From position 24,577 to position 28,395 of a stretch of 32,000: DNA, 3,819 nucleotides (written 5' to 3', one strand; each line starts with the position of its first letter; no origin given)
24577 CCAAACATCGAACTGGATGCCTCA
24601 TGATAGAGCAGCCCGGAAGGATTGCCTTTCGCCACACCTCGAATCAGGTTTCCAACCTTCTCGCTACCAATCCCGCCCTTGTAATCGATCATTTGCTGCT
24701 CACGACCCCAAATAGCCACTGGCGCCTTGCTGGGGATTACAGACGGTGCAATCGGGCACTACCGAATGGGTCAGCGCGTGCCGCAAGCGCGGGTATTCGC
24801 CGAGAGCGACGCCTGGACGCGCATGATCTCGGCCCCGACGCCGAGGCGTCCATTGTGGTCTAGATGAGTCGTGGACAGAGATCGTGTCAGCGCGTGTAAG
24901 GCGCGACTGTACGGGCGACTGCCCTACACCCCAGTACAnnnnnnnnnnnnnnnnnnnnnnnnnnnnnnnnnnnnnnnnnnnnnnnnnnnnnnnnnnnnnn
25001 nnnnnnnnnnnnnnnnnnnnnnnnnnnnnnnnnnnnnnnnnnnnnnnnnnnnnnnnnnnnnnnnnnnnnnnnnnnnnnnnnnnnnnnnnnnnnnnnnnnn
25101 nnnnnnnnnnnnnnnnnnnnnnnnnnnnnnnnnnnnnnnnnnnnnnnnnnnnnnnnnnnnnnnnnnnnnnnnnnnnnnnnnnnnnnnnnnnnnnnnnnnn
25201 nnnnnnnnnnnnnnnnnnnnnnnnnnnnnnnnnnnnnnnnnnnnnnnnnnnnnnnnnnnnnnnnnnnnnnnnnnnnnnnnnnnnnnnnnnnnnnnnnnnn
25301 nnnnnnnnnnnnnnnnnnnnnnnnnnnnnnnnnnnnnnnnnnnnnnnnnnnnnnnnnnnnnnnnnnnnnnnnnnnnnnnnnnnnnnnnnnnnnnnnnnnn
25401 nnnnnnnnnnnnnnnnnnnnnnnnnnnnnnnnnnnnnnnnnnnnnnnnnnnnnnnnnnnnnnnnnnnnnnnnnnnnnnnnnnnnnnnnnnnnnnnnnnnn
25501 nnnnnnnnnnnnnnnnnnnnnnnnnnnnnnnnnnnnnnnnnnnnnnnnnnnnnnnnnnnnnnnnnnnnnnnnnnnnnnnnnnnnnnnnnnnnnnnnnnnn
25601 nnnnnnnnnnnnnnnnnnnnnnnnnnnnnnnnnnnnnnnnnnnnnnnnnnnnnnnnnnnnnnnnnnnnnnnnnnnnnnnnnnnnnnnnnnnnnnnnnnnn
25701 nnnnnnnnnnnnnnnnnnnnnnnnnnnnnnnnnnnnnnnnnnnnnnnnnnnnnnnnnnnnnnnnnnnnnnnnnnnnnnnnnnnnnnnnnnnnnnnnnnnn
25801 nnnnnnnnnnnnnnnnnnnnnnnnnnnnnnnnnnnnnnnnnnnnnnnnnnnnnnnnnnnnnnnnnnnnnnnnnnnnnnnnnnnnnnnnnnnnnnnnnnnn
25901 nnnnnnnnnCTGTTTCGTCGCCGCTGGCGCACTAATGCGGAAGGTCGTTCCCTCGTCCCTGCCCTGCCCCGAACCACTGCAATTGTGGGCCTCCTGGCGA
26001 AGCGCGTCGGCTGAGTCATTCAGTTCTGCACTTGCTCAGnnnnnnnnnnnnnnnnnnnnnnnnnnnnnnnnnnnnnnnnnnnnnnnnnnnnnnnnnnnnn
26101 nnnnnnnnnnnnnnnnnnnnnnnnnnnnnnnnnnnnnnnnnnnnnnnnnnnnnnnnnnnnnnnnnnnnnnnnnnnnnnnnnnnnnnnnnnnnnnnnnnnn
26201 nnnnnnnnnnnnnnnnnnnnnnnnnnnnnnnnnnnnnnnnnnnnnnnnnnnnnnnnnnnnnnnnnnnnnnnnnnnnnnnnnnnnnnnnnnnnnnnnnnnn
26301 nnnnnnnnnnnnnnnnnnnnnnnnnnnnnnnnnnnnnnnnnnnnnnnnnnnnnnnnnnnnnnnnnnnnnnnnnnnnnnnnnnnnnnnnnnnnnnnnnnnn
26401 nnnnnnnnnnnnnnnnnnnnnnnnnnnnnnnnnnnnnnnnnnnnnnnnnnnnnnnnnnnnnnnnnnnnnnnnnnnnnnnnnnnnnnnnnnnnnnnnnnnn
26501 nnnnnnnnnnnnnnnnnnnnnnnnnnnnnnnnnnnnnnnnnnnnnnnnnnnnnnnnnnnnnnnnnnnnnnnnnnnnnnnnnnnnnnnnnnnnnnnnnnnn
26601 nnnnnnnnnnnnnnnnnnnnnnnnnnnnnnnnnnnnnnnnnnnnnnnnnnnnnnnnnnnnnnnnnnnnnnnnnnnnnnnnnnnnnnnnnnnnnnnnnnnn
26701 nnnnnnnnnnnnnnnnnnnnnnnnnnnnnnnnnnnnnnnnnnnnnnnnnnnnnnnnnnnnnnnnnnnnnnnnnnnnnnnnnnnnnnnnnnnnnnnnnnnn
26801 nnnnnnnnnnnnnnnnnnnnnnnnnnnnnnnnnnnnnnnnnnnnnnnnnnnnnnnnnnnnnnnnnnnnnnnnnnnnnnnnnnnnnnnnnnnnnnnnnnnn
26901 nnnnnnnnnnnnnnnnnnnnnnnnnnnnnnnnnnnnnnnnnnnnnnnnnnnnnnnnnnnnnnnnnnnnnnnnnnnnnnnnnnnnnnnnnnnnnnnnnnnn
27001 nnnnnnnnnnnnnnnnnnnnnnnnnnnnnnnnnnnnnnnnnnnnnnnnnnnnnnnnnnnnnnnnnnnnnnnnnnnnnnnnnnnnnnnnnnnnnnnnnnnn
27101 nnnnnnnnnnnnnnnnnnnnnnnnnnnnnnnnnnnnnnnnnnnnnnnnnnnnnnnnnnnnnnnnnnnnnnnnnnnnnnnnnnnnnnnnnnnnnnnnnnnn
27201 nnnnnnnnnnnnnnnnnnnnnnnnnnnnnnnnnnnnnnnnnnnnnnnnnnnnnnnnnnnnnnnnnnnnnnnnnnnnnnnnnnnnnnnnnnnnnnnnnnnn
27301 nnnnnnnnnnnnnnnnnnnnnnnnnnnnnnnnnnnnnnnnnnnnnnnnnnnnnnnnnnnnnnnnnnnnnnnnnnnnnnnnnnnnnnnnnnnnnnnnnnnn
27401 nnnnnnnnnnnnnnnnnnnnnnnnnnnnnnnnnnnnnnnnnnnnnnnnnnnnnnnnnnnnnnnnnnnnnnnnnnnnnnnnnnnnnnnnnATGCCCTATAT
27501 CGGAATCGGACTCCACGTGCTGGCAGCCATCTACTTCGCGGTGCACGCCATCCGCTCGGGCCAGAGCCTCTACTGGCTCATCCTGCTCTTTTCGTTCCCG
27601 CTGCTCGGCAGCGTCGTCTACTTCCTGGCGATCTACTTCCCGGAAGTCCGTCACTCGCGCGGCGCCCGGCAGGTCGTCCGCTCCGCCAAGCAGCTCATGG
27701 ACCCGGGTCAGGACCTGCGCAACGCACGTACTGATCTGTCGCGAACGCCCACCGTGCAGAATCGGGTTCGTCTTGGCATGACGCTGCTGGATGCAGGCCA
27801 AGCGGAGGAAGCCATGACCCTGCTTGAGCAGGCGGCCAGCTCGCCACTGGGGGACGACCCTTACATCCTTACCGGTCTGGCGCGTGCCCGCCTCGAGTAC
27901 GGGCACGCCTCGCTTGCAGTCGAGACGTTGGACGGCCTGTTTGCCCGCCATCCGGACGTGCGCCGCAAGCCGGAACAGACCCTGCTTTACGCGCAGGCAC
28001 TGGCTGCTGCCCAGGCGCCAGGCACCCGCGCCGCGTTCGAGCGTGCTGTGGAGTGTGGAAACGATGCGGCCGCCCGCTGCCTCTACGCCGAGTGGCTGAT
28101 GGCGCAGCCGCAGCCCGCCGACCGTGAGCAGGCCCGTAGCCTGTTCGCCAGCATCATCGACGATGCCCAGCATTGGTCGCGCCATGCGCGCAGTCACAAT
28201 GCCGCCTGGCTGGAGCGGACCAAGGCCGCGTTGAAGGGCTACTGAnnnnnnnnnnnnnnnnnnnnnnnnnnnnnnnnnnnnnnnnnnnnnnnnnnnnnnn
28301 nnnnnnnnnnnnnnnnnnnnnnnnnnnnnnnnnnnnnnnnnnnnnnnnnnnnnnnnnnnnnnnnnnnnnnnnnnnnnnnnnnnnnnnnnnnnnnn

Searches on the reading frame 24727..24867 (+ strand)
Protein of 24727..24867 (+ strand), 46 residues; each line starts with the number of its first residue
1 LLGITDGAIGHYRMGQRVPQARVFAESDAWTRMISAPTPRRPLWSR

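Call 10: search_protein_families(library=pfam, proteins=[window:24727-24867:+], max_evalue=1)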
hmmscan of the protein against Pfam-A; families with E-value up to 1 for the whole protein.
window:24727-24867:+ (46 aa): 0 families

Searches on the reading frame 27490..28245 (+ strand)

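Call 22: search_protein_families(library=pfam, proteins=[window:27490-28245:+], max_evalue=0.01)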
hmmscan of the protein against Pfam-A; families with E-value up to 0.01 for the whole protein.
window:27490-28245:+ (251 aa): 4 families
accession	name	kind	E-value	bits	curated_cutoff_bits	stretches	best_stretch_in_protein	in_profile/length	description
PF14559.12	TPR_19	-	4.2e-06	27.4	25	1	99-156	1-57/68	Tetratricopeptide repeat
PF13428.12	TPR_14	-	5.4e-05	23.9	23.5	0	92-132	4-43/44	Tetratricopeptide repeat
PF23914.1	TPR_CcmH_CycH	-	0.00062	20.1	42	1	172-225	62-116/158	Cytochrome c-type biogenesis protein H TPR domain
PF13396.11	PLDc_N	-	0.00072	19.9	23.3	1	13-46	3-39/42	Phospholipase_D-nuclease N-terminal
